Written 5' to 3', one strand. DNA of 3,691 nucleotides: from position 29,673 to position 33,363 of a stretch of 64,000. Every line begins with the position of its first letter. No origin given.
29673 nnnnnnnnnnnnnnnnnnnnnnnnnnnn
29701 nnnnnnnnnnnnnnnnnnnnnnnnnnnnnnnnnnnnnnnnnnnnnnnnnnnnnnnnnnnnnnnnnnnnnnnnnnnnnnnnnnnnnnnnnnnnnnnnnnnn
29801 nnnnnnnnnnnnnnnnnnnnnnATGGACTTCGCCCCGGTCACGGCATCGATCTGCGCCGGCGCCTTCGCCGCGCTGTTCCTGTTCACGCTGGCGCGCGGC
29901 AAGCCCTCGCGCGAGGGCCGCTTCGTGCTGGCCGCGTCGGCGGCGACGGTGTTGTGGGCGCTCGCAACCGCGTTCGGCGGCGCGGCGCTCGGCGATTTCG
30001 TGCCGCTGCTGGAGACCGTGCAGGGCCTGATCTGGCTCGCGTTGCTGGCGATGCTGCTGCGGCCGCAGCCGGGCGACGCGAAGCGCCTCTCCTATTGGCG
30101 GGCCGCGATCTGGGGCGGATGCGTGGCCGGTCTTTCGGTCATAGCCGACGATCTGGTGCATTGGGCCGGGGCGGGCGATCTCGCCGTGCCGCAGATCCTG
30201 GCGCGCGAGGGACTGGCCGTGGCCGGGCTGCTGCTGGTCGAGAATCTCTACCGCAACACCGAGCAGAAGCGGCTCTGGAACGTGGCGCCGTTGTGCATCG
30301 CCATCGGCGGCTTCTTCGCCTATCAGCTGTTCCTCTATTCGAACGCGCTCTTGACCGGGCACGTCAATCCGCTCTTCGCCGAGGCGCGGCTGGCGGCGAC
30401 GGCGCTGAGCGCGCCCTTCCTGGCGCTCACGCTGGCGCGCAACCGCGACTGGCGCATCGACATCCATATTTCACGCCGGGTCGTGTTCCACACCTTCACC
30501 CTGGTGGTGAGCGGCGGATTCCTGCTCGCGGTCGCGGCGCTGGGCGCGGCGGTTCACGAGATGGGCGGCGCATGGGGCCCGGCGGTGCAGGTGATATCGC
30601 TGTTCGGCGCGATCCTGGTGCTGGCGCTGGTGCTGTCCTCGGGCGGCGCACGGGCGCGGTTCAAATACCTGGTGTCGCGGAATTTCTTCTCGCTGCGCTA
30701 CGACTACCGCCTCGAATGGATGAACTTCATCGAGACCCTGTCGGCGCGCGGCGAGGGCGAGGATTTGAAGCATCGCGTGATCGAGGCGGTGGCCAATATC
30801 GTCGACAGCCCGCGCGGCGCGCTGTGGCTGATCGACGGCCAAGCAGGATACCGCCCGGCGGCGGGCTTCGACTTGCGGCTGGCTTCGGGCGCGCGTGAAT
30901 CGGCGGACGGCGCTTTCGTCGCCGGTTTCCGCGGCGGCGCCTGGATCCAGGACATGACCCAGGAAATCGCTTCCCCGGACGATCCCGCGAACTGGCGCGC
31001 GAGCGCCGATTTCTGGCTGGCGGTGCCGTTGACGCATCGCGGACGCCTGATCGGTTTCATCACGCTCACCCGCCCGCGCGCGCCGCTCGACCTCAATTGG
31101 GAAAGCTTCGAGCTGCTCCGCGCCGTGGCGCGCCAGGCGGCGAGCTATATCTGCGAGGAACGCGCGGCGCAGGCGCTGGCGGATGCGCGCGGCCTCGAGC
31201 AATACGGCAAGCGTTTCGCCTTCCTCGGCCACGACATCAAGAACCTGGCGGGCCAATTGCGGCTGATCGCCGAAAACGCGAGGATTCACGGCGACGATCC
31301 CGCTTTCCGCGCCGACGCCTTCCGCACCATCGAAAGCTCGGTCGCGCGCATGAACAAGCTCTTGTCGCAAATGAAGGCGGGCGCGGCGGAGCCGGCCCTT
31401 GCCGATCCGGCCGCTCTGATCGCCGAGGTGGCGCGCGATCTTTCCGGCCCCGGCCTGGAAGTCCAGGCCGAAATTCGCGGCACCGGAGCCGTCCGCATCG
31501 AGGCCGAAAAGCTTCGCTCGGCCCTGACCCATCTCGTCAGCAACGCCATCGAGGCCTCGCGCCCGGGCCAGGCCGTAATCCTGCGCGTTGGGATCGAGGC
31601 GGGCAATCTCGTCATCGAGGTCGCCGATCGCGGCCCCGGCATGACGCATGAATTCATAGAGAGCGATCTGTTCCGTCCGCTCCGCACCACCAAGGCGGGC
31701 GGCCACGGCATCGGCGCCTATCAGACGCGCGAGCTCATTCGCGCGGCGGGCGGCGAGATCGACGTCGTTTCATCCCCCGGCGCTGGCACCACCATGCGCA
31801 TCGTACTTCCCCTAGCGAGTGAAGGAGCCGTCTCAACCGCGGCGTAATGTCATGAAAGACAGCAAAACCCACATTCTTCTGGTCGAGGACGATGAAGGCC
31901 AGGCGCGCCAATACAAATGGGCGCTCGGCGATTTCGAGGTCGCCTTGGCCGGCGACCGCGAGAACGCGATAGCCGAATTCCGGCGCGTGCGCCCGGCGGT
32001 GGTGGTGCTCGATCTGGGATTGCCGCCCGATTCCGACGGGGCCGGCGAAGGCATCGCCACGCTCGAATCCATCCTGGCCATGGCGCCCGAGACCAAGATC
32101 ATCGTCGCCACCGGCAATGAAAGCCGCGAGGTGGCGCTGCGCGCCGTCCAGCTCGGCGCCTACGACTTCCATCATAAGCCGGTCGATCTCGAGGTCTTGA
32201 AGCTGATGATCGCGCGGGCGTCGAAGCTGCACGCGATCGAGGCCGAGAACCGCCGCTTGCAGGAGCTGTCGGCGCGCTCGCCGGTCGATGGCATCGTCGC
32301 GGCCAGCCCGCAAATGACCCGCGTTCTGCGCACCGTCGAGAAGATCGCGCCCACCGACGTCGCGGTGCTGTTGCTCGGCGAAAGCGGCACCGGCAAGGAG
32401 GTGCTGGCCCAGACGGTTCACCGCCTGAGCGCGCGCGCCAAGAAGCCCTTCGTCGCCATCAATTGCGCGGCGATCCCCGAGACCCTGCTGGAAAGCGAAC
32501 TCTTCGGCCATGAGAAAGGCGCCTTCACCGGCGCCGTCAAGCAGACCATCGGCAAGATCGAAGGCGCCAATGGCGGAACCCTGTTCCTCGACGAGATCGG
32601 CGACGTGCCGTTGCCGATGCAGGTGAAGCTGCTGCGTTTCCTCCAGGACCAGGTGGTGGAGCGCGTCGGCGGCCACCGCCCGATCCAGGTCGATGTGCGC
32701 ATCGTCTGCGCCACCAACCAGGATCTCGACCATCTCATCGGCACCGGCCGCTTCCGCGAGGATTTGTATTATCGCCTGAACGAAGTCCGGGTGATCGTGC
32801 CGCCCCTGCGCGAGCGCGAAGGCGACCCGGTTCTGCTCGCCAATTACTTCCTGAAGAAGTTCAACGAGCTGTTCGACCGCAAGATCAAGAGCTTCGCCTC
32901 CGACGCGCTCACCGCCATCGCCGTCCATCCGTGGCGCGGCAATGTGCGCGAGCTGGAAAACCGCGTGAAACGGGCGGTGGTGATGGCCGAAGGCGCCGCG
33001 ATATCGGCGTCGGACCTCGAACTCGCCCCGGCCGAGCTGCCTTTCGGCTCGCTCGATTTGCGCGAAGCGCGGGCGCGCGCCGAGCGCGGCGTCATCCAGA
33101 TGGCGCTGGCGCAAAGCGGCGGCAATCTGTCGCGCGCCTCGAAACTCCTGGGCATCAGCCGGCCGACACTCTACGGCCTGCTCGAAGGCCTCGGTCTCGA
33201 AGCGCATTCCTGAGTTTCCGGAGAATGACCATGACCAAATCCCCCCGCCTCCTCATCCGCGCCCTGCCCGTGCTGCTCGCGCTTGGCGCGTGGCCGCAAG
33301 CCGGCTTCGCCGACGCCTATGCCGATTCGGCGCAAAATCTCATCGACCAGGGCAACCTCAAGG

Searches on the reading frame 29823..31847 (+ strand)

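Call 17: search_protein_families(library=pfam, proteins=[window:29823-31847:+], max_evalue=0.001)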
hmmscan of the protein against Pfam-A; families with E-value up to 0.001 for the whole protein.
window:29823-31847:+ (674 aa): 4 families
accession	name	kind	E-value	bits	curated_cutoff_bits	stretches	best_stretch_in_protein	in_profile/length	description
PF02518.31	HATPase_c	-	1.5e-19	70.9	26.4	1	561-665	3-110/111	Histidine kinase-, DNA gyrase B-, and HSP90-like ATPase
PF13185.12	GAF_2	-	9.4e-09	36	28.6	1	317-442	9-134/136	GAF domain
PF01590.32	GAF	-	1.2e-07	32.7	22.4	1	317-441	7-131/133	GAF domain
PF13581.12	HATPase_c_2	-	6.4e-05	23.4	27.4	1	559-631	27-103/127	Histidine kinase-like ATPase domain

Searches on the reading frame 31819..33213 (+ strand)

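Call 17: search_protein_families(library=pfam, proteins=[window:31819-33213:+], max_evalue=0.001)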
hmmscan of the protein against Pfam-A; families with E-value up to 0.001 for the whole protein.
window:31819-33213:+ (464 aa): 8 families
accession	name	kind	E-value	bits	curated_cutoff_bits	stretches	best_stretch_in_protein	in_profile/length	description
PF00158.32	Sigma54_activat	-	6.8e-73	244.3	20.2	1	159-325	1-167/168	Sigma-54 interaction domain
PF14532.12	Sigma54_activ_2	-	1.7e-21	77.4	25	1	160-330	1-138/138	Sigma-54 interaction domain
PF25601.1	AAA_lid_14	-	2.2e-20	72.7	27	1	331-401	1-71/87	AAA+ ATPase lid domain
PF00072.30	Response_reg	-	2.1e-15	57.3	30.2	1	19-131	1-110/111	Response regulator receiver domain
PF02954.25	HTH_8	-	1.1e-10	41.5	22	1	419-452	3-36/42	Bacterial regulatory protein, Fis family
PF07728.20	AAA_5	-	2.3e-06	28.1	22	1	183-300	2-122/139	AAA domain (dynein-related subfamily)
PF00004.35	AAA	-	0.00031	21.7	21.2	1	183-314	1-125/131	ATPase family associated with various cellular activities (AAA)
PF07724.20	AAA_2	-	0.00095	19.7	27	0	182-302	5-126/166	AAA domain (Cdc48 subfamily)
